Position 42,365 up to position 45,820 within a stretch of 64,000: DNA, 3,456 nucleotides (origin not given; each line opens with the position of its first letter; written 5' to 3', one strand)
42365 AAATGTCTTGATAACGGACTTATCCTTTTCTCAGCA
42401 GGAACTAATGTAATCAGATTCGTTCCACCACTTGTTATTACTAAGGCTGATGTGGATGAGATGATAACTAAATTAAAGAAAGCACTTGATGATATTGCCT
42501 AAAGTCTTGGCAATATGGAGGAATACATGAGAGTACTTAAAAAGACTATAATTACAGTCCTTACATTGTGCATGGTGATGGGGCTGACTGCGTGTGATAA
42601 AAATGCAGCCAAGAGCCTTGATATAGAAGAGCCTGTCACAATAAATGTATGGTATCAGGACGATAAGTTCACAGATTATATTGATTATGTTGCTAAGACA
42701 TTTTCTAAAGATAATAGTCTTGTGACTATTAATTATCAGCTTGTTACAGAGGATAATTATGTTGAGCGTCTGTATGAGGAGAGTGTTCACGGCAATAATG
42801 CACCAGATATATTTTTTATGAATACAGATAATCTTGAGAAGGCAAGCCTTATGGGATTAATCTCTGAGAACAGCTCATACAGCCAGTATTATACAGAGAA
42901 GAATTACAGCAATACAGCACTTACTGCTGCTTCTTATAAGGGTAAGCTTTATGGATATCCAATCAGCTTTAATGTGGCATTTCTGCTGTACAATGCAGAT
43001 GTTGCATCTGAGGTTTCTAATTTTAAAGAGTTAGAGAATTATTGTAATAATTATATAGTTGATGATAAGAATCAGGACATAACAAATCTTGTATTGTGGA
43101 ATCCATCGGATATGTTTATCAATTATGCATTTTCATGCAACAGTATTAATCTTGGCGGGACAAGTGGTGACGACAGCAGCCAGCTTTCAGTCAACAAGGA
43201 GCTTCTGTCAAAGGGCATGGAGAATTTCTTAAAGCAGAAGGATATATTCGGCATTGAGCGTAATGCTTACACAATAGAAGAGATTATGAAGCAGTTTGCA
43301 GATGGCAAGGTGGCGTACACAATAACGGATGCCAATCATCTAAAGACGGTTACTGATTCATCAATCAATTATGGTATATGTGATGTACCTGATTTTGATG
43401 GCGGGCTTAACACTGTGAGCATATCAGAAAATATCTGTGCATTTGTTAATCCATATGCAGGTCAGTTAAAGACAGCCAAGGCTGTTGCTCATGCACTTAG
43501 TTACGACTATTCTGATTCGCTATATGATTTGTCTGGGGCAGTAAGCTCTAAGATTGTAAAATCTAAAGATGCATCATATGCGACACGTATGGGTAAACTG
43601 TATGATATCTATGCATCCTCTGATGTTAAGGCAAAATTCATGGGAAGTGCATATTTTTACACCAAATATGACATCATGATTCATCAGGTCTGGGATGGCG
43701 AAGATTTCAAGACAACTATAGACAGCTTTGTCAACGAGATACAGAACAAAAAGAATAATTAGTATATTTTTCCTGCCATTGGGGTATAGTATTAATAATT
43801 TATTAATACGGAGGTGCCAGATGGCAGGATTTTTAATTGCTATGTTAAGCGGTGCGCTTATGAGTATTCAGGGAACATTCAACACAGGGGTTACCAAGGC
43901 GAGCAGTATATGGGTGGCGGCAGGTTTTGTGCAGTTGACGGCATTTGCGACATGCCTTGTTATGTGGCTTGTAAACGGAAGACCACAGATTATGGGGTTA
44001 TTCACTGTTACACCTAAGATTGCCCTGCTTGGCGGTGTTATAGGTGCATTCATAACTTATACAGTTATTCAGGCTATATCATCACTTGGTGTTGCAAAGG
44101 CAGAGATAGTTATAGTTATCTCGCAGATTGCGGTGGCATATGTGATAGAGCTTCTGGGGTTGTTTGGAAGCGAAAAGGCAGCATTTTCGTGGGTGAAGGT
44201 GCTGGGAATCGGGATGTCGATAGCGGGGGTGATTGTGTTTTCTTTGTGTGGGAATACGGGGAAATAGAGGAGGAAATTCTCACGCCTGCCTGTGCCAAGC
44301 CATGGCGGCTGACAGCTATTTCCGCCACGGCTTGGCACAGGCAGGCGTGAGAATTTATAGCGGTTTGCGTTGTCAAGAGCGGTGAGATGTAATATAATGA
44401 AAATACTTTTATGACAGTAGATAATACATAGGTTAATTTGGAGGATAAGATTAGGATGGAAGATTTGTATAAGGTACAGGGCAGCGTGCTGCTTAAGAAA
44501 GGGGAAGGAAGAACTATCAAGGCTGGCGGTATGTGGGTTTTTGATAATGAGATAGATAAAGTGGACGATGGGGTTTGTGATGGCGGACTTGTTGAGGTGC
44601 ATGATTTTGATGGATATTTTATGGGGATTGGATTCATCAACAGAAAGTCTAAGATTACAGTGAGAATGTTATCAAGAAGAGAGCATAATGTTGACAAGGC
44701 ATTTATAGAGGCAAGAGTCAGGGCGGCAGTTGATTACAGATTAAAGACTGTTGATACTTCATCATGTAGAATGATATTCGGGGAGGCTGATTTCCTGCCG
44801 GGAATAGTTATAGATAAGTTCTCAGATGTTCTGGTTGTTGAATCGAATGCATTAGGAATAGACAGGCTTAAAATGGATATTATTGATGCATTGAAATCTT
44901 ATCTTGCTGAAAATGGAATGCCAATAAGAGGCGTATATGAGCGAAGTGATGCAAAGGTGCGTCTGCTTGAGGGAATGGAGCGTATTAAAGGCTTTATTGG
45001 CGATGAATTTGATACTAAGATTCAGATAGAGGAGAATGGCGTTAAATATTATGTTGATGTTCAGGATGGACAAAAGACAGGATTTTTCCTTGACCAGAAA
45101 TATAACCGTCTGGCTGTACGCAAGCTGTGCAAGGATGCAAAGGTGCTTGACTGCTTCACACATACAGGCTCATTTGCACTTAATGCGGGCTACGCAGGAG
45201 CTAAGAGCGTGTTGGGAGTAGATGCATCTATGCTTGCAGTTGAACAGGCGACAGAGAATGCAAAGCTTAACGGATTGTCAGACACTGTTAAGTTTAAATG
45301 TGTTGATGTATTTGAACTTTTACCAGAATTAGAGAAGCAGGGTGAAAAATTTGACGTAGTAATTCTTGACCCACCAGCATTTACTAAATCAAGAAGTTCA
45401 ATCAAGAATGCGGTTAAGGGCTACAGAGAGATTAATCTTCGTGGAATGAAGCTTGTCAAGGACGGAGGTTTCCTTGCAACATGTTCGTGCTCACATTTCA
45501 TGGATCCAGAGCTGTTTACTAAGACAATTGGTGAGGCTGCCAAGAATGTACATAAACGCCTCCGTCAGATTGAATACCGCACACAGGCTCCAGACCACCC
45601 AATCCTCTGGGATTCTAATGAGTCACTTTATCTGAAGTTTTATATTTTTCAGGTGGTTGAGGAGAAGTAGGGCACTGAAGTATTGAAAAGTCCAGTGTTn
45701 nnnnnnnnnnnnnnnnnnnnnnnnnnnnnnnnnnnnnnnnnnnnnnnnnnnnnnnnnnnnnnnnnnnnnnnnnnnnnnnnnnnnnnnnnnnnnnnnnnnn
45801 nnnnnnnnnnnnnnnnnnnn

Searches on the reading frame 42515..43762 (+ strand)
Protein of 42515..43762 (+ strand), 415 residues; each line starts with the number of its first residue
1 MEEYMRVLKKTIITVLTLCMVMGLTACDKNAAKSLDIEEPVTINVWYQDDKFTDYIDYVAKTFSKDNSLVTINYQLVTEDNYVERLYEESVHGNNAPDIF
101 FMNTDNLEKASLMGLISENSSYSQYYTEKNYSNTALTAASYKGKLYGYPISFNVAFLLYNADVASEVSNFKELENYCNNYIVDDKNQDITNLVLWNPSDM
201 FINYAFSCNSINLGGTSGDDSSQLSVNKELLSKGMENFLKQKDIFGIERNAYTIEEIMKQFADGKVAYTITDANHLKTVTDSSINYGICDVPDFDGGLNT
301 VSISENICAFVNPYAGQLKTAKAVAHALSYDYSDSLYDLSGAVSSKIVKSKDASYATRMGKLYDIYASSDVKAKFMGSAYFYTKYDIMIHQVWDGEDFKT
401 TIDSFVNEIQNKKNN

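Call 8: search_protein_families(library=pfam, proteins=[window:42515-43762:+])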
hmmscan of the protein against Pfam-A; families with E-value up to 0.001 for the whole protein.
window:42515-43762:+ (415 aa): 2 families
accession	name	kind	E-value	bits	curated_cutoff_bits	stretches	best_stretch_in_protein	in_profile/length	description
PF13416.11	SBP_bac_8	-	4.6e-15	56.6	27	1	60-321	3-236/279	Bacterial extracellular solute-binding protein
PF01547.30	SBP_bac_1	-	2.9e-07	31.2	26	1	51-303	3-277/307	Bacterial extracellular solute-binding protein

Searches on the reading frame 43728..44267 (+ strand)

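Call 54: search_protein_families(library=pfam, proteins=[window:43728-44267:+])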
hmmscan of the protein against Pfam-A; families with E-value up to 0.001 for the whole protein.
window:43728-44267:+ (179 aa): 1 family
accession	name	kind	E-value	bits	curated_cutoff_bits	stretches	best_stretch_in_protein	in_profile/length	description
PF04657.19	DMT_YdcZ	-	6.6e-25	88.4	24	1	35-170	3-140/140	Putative inner membrane exporter, YdcZ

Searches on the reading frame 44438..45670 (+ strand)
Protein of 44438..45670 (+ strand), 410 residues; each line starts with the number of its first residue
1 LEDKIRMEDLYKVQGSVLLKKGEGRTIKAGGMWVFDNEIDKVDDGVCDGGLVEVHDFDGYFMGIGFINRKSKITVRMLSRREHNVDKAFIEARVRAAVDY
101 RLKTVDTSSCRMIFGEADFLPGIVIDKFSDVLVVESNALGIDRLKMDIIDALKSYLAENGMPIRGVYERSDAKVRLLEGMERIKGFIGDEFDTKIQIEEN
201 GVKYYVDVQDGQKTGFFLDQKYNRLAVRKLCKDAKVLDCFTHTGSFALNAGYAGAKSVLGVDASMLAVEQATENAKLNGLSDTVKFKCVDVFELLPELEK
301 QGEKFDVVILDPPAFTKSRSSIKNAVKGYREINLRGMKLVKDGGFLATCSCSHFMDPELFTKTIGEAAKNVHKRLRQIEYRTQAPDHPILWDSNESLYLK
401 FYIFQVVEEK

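Call 53: search_protein_families(library=pfam, proteins=[window:44438-45670:+])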
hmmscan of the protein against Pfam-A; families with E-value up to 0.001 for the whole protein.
window:44438-45670:+ (410 aa): 11 families
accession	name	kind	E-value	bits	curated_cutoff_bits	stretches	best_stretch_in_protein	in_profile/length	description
PF10672.15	Methyltrans_SAM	-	1.2e-26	94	27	1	188-376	79-264/286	S-adenosylmethionine-dependent methyltransferase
PF17785.7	PUA_3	-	6.6e-20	71.1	22.6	1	17-80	1-64/64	PUA-like domain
PF13847.12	Methyltransf_31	-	2.8e-12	47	27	1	232-355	3-114/145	Methyltransferase domain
PF03602.21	Cons_hypoth95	-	2.3e-10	40.9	24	1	230-319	39-127/182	Conserved hypothetical protein 95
PF02475.24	TRM5-TYW2_MTfase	-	1.7e-08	35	28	1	198-316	4-116/164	TRM5/TYW2 methyltransferase domain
PF06325.19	PrmA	-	9.7e-08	32.3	22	1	232-309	161-231/296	Ribosomal protein L11 methyltransferase (PrmA)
PF13649.12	Methyltransf_25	-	2.3e-06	28.6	27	1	236-310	1-70/97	Methyltransferase domain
PF09445.16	Methyltransf_15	-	5.6e-06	26.5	22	1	236-314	4-81/165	RNA cap guanine-N2 methyltransferase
PF05175.20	MTS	-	9.4e-06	25.8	23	1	232-364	31-154/170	Methyltransferase small domain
PF01170.24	UPF0020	-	1.6e-05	25.2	22.3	1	257-344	78-160/197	RMKL-like, methyltransferase domain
PF02005.22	TRM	-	2.1e-05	24.4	27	1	223-312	40-128/376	N2,N2-dimethylguanosine tRNA methyltransferase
